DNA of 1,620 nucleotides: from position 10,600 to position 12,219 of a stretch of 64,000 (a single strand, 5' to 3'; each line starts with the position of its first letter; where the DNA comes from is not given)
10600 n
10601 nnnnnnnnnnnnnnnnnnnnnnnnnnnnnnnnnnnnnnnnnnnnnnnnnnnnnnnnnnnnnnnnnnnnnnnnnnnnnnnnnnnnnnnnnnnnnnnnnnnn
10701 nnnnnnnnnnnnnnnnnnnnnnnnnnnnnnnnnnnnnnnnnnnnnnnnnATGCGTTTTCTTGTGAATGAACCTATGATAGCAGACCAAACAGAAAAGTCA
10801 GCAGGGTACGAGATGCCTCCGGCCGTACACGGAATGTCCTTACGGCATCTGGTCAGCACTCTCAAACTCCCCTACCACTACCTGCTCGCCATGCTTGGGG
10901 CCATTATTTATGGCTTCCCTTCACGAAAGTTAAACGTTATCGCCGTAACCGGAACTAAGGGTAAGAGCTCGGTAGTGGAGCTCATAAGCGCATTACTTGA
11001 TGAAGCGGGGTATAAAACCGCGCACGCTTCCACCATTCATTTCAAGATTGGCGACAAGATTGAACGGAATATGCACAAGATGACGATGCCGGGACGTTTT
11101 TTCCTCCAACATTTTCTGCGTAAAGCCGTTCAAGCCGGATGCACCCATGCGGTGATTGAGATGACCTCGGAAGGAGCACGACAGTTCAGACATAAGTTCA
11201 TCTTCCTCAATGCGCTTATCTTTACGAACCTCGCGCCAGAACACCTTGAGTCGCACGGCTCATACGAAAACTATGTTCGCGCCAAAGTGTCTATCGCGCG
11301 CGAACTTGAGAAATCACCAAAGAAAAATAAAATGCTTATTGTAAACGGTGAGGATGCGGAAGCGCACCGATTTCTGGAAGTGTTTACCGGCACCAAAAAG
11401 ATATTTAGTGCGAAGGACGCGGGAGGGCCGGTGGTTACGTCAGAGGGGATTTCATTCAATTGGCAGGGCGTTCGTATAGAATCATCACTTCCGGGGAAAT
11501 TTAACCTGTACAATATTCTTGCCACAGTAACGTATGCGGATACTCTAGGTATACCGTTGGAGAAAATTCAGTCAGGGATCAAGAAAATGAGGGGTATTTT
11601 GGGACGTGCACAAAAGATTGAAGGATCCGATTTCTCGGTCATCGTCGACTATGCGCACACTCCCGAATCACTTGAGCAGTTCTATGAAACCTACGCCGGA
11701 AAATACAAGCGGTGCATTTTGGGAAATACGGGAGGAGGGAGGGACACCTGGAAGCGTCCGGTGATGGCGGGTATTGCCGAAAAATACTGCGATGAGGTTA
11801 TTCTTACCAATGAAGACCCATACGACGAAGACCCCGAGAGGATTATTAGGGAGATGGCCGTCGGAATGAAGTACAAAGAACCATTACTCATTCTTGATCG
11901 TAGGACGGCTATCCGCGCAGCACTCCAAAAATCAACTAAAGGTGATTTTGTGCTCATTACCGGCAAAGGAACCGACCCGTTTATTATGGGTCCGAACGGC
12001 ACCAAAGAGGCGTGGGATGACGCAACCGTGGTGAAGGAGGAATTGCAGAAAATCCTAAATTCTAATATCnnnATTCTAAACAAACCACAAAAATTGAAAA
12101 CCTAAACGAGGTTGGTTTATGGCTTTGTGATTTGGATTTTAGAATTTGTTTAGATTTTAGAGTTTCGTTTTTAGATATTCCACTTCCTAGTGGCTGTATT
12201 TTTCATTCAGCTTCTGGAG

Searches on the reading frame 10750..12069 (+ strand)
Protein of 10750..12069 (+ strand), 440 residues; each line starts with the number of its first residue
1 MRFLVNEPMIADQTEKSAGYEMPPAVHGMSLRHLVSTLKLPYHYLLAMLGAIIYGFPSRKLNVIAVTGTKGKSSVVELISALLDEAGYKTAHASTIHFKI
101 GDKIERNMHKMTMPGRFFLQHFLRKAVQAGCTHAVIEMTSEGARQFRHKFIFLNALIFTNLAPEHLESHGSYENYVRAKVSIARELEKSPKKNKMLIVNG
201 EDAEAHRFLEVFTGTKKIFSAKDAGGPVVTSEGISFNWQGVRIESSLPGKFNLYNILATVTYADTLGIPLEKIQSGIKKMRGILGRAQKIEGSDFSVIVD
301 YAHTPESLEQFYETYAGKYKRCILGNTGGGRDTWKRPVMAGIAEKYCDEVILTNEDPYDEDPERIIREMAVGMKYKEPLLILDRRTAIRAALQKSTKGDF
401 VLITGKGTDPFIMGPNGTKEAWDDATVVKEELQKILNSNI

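Call 40: search_protein_families(library=pfam, proteins=[window:10750-12069:+], max_evalue=0.0001)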
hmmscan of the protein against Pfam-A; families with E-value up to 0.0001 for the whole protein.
window:10750-12069:+ (440 aa): 2 families
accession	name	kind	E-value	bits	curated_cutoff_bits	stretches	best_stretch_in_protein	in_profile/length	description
PF08245.18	Mur_ligase_M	-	2.2e-31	109.8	24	1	66-261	1-198/200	Mur ligase middle domain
PF02875.26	Mur_ligase_C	-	6.7e-22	79.1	28.4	1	285-407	1-127/127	Mur ligase, glutamate ligase domain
